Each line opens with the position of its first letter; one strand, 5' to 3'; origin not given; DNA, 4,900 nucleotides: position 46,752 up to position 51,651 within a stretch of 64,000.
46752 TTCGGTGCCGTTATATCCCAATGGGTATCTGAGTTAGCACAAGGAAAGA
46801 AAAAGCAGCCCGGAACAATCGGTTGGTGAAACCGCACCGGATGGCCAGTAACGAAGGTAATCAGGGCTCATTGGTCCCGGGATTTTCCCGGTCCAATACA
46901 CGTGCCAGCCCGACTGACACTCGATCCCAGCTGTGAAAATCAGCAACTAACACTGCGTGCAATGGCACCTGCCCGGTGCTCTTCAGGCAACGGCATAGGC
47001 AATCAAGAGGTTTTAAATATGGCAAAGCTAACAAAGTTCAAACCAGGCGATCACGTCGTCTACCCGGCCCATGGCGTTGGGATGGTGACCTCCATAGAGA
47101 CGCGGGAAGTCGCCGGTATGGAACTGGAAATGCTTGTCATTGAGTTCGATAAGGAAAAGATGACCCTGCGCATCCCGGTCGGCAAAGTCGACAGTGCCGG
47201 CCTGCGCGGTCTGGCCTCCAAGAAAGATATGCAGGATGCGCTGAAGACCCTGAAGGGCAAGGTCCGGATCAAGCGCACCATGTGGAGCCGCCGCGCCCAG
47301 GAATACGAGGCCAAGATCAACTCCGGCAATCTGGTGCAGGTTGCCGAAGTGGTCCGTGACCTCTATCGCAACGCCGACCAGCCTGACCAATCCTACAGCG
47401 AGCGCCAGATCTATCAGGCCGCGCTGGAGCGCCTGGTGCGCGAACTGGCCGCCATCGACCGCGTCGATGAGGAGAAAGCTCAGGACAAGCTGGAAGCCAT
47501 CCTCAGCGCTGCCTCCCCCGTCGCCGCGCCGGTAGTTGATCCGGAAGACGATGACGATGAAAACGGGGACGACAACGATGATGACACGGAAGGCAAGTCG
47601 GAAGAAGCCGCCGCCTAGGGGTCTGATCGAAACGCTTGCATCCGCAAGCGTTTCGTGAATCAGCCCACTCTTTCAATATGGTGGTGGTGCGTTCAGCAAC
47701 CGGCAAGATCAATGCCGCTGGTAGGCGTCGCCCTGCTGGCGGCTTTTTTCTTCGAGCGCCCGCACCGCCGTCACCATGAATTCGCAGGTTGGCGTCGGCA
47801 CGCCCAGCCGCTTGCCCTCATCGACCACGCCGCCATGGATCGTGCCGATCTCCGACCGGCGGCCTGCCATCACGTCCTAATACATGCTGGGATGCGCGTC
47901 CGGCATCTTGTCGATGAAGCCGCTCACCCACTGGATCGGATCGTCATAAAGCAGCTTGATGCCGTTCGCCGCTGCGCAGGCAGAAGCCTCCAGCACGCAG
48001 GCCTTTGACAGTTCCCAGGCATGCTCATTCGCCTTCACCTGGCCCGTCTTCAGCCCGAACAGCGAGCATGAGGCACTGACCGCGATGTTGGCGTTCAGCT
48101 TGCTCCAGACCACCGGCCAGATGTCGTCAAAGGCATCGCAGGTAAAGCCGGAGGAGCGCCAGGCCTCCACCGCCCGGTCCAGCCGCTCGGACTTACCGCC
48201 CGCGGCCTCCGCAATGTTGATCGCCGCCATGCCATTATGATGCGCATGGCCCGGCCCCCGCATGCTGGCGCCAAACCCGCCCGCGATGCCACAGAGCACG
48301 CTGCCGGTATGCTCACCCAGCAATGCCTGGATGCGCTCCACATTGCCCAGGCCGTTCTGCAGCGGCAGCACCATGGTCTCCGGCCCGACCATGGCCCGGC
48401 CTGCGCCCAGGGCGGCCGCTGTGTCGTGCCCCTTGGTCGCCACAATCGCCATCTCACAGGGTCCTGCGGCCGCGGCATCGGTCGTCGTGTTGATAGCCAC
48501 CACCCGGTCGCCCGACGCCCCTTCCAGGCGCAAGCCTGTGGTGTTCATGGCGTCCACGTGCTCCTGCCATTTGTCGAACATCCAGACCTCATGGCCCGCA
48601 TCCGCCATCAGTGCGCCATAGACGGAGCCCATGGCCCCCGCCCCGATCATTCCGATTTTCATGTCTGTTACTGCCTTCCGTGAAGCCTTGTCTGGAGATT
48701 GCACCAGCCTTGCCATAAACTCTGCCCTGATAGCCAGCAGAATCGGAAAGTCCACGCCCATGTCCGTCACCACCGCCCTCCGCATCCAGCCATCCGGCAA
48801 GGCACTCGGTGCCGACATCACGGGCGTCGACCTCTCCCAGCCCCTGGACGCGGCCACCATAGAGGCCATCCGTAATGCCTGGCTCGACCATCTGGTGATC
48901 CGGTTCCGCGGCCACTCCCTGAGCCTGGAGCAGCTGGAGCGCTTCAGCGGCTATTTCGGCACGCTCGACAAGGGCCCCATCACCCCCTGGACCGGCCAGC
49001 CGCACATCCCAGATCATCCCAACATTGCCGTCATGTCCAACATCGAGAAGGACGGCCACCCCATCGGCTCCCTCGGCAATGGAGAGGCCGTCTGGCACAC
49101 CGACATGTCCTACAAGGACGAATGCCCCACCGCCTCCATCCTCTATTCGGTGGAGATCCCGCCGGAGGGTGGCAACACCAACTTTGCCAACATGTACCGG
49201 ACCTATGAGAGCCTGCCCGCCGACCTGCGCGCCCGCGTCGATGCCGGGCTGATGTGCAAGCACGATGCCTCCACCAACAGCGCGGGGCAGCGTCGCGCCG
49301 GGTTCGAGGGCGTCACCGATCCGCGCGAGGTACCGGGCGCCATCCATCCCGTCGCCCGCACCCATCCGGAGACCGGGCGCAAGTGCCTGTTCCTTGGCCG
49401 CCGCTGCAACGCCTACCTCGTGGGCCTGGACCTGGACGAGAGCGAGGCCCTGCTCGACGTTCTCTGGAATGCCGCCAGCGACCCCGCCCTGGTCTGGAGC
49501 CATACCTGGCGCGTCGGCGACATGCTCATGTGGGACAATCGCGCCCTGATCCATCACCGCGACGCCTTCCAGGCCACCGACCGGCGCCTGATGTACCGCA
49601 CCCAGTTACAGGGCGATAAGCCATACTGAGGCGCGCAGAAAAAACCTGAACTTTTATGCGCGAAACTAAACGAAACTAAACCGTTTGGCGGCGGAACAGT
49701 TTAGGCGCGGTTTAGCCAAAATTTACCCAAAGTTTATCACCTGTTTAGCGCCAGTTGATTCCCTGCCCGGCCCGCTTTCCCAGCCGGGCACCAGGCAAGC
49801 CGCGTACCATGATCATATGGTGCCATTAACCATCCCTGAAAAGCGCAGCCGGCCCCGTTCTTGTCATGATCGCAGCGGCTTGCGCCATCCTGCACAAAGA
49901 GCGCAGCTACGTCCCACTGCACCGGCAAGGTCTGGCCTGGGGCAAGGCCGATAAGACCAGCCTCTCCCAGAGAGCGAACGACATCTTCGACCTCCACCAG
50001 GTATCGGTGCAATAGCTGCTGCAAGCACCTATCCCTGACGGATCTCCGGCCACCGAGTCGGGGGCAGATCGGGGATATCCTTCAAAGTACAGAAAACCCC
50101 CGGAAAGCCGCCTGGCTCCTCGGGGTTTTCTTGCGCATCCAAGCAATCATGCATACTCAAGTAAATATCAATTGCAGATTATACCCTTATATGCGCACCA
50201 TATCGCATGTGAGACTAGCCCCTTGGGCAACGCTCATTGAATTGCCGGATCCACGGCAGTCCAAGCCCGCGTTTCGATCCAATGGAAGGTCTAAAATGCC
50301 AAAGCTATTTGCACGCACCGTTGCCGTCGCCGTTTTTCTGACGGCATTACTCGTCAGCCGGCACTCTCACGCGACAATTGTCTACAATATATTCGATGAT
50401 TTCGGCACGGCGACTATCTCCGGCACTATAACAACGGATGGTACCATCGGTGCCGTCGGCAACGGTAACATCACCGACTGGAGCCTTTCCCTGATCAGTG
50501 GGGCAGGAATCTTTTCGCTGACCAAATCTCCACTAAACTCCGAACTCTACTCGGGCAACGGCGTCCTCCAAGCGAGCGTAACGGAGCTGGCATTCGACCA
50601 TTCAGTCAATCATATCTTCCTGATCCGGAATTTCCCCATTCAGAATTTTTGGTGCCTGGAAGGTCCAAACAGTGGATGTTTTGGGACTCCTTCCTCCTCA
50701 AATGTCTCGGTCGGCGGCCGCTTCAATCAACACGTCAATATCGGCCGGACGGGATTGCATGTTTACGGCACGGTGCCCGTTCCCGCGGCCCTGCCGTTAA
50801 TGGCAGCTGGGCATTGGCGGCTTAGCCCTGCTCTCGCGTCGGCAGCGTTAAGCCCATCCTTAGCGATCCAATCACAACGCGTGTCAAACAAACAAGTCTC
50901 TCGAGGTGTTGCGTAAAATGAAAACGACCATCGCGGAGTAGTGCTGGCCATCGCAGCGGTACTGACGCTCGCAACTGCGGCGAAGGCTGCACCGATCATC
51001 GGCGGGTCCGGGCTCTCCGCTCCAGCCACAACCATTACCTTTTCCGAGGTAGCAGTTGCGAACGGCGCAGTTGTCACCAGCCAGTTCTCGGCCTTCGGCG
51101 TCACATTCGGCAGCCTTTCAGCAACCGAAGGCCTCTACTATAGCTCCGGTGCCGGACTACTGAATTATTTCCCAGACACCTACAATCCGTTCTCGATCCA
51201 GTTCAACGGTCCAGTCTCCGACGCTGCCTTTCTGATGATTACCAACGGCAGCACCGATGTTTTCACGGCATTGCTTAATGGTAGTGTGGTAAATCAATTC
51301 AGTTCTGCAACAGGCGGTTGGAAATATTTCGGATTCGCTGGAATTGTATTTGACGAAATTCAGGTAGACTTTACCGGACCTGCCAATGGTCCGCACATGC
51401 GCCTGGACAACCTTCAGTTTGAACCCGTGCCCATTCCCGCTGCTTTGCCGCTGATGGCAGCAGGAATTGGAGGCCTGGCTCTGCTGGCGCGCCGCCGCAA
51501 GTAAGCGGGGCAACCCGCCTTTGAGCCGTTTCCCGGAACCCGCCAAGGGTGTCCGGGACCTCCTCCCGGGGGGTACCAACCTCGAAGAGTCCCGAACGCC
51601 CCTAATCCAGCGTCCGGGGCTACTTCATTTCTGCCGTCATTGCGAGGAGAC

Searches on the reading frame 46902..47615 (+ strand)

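Call 57: search_protein_families(library=pfam, proteins=[window:46902-47615:+], max_evalue=0.001)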
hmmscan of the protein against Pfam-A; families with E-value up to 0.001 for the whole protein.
window:46902-47615:+ (238 aa): 2 families
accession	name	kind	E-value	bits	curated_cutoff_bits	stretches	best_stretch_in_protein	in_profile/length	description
PF21095.3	CarD_C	-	7.8e-25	87.1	23.1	1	113-198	2-87/87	CarD, C-terminal domain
PF02559.22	CarD_TRCF_RID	-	2.4e-16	60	23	1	46-102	1-54/57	CarD-like/TRCF RID domain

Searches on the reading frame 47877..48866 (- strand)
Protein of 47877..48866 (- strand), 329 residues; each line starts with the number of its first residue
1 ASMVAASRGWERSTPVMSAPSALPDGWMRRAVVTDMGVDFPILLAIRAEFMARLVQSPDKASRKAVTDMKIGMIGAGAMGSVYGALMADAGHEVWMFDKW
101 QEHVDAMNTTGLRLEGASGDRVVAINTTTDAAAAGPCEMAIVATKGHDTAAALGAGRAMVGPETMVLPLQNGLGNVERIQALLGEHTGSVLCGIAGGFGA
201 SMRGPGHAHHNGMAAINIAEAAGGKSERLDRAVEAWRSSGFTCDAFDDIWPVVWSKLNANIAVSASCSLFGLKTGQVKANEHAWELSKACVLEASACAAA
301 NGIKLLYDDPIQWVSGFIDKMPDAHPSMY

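Call 57: search_protein_families(library=pfam, proteins=[window:47877-48866:-], max_evalue=0.001)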
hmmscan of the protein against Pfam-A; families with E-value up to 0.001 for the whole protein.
window:47877-48866:- (329 aa): 6 families
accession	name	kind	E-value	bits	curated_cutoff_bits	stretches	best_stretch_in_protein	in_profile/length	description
PF02558.23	ApbA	-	1.1e-36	126.2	22.2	1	71-222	1-149/150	Ketopantoate reductase PanE/ApbA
PF08546.17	ApbA_C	-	3.5e-12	47.2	22.7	1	248-329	1-82/125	Ketopantoate reductase PanE/ApbA C terminal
PF03721.20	UDPG_MGDP_dh_N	-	6.6e-06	26.3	27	1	69-127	1-59/187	UDP-glucose/GDP-mannose dehydrogenase family, NAD binding domain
PF03446.21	NAD_binding_2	-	4.7e-05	23.9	21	1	70-122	1-43/161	NAD binding domain of 6-phosphogluconate dehydrogenase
PF02737.24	3HCDH_N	-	0.00018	21.9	22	1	70-108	1-39/180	3-hydroxyacyl-CoA dehydrogenase, NAD binding domain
PF01210.29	NAD_Gly3P_dh_N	-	0.00032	21.2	23.1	1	70-173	1-106/158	NAD-dependent glycerol-3-phosphate dehydrogenase N-terminus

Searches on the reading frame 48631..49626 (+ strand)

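Call 57: search_protein_families(library=pfam, proteins=[window:48631-49626:+], max_evalue=0.001)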
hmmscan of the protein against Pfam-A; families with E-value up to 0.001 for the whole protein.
window:48631-49626:+ (332 aa): 1 family
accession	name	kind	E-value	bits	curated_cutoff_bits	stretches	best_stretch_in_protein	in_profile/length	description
PF02668.22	TauD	-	3.2e-62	211.3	27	1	52-324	2-266/267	Taurine catabolism dioxygenase TauD, TfdA family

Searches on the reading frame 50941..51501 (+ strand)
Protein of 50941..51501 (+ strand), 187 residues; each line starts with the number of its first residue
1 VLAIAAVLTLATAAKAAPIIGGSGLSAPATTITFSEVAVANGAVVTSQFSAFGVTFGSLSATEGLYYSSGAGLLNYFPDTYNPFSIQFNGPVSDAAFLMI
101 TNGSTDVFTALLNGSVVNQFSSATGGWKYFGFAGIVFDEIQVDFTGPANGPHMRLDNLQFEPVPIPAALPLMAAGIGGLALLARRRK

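Call 57: search_protein_families(library=pfam, proteins=[window:50941-51501:+], max_evalue=0.001)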
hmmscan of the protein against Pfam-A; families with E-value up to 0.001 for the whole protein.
window:50941-51501:+ (187 aa): 0 families

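Call 94: search_protein_families(library=ncbifam, proteins=[window:50941-51501:+], max_evalue=0.01)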
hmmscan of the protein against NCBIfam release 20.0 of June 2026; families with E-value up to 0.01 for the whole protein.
window:50941-51501:+ (187 aa): 4 families
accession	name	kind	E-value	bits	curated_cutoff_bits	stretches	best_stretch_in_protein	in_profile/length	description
TIGR03370.1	VPLPA-CTERM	domain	1e-07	31.8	25.35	1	163-187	1-25/25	VPLPA-CTERM sorting domain-containing protein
NF038120.1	PEP_CTERM_QFxxD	subfamily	1.4e-05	25.1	80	1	128-187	158-215/215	NF038120 family PEP-CTERM protein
NF041538.1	PEP_EDSA_1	subfamily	0.0012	18.6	100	1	159-186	281-307/307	EDSAP-1 family PEP-CTERM protein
NF041927.1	Xrt_dep_XDP1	equivalog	0.0095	15.9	125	0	158-186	215-242/242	exosortase-dependent surface protein XDP1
